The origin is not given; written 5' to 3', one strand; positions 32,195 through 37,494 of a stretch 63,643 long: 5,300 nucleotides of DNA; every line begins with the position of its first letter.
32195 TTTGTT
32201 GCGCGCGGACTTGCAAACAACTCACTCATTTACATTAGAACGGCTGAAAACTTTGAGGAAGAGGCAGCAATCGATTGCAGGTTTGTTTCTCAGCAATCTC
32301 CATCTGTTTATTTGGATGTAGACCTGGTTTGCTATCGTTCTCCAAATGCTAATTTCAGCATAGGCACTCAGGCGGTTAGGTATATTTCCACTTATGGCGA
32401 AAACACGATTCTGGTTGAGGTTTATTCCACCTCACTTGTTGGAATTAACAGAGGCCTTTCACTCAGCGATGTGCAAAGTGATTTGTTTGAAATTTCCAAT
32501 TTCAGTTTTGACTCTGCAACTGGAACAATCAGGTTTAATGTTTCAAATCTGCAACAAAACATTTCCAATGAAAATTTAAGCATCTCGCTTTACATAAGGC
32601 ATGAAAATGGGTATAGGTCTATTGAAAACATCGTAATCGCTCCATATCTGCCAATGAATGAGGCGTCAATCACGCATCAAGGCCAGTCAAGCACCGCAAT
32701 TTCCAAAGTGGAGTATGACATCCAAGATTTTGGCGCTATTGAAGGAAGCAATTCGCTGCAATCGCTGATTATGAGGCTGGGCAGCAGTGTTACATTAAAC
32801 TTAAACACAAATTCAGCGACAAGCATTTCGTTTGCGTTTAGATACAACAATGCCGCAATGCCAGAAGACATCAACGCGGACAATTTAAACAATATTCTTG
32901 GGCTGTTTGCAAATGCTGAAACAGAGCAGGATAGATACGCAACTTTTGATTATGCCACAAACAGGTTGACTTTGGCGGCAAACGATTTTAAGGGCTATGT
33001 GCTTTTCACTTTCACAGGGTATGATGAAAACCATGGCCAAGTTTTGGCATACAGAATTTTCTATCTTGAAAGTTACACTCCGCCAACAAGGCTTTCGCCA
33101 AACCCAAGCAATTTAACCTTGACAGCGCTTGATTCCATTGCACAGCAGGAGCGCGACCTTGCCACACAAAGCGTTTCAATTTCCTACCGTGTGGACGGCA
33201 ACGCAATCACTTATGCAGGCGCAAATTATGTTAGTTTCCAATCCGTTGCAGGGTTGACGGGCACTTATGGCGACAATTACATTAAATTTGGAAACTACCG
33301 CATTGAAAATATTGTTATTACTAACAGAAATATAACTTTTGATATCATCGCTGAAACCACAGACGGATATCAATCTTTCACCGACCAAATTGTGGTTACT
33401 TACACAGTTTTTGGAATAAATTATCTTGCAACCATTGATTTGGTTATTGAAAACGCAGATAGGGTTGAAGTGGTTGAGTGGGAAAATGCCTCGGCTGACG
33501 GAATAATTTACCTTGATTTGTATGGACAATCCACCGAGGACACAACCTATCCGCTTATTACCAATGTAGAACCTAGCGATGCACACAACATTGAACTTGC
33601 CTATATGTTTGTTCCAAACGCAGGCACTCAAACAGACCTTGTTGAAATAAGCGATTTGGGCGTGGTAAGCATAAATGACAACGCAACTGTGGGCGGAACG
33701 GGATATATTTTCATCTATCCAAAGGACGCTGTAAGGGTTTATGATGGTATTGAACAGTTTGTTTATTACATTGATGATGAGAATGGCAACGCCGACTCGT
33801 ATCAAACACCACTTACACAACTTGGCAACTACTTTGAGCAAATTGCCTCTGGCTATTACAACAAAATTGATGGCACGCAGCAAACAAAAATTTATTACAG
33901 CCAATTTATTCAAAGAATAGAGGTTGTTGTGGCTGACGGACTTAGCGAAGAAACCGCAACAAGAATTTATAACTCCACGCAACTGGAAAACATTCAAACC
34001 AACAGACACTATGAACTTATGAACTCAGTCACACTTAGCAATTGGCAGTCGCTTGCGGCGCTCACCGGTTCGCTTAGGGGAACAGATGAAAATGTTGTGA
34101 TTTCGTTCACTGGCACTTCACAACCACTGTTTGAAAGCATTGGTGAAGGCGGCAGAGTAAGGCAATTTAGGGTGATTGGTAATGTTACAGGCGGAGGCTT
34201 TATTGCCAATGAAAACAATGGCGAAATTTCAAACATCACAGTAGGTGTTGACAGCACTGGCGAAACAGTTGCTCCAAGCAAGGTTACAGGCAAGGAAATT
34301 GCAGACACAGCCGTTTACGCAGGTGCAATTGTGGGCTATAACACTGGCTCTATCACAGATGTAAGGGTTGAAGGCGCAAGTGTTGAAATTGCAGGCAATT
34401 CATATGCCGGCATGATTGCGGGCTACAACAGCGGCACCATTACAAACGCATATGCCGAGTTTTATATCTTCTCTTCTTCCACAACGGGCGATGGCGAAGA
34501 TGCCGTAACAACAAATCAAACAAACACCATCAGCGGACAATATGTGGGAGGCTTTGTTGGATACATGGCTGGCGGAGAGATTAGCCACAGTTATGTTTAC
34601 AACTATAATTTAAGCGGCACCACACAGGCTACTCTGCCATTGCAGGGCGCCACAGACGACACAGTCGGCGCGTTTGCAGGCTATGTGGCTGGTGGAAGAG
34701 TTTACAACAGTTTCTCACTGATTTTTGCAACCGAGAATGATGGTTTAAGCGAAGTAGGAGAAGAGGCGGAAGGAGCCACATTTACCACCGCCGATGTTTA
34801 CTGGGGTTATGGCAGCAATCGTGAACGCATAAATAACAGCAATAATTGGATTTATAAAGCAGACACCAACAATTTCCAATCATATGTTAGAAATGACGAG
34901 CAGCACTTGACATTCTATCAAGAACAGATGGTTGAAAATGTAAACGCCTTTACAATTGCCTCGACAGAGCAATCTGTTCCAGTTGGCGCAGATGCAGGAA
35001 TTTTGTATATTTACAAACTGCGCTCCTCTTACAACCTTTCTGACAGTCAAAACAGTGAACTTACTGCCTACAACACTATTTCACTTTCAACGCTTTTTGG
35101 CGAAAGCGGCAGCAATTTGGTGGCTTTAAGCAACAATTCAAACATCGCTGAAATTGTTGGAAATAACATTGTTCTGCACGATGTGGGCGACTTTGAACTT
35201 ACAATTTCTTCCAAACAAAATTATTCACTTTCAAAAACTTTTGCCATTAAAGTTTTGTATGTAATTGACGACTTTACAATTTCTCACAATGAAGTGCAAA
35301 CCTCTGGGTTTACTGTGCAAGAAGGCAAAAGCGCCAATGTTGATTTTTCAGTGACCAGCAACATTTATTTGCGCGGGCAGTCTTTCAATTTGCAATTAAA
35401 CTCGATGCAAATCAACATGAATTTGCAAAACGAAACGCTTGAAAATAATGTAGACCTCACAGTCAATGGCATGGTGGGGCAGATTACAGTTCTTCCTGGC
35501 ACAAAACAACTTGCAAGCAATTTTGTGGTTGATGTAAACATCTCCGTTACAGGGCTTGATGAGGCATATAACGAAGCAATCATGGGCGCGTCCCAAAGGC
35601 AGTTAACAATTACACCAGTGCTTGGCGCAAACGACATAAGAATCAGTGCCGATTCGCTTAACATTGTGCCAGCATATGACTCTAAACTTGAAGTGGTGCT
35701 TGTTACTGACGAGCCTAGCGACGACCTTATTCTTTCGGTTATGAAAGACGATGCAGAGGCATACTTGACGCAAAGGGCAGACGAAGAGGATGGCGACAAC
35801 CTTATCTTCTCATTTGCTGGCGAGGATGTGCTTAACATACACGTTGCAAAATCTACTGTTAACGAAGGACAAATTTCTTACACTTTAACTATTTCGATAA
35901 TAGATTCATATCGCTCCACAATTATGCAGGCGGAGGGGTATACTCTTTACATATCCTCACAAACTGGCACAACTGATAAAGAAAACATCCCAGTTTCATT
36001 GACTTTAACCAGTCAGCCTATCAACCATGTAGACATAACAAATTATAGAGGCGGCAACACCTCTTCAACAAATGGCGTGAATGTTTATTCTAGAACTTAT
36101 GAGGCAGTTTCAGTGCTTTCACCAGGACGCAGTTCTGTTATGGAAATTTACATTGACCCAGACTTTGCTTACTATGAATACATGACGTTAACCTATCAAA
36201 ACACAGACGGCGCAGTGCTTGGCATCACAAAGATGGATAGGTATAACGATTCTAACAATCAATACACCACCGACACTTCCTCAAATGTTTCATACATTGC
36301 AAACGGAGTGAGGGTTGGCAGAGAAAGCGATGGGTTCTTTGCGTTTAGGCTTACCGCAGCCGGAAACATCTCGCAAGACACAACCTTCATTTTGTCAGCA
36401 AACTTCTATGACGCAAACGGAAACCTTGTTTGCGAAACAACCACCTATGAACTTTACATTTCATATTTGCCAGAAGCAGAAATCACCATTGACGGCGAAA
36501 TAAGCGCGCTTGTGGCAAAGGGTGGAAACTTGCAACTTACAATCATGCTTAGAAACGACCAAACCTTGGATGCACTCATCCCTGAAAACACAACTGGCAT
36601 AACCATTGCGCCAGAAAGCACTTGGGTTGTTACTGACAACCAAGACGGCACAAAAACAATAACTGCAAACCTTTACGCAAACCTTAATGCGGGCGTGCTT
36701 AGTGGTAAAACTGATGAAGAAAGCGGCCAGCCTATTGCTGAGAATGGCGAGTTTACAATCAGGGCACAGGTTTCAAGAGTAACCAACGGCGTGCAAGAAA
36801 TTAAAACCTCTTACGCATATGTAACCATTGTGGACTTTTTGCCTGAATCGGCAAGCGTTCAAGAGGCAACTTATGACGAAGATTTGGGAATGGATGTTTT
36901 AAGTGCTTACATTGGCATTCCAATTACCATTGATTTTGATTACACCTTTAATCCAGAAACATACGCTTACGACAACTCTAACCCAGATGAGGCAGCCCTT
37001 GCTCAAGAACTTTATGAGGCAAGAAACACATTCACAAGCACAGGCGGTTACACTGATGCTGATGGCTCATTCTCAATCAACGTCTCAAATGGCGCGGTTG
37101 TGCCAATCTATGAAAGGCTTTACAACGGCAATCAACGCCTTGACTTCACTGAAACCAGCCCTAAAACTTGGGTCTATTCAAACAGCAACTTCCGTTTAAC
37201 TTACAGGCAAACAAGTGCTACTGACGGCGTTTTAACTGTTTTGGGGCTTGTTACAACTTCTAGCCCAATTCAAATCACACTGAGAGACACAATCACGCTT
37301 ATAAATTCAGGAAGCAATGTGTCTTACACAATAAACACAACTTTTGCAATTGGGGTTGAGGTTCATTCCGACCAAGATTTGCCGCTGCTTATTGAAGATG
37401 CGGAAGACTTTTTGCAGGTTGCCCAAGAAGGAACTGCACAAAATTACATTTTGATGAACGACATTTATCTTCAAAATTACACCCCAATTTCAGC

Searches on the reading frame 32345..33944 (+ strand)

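Call 16: search_protein_families(library=pfam, proteins=[window:32345-33944:+], max_evalue=1)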
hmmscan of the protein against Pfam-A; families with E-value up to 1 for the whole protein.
window:32345-33944:+ (533 aa): 0 families

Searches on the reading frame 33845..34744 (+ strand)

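Call 16: search_protein_families(library=pfam, proteins=[window:33845-34744:+], max_evalue=1)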
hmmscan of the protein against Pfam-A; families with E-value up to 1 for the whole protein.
window:33845-34744:+ (300 aa): 2 families
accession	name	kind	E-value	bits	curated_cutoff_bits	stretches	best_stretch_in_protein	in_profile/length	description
PF07581.17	Glug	-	2.3e-09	37.5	20.5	2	156-180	2-27/28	The GLUG motif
PF17046.10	Ses_B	-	0.12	12.8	23.2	0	189-200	16-27/28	SesB domain on fungal death-pathway protein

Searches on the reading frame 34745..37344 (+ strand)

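Call 16: search_protein_families(library=pfam, proteins=[window:34745-37344:+], max_evalue=1)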
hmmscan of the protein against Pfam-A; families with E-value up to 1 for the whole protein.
window:34745-37344:+ (866 aa): 1 family
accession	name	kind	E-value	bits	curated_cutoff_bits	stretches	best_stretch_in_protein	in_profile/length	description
PF00961.24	LAGLIDADG_1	-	0.74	11.2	23.1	0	768-782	3-17/102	LAGLIDADG endonuclease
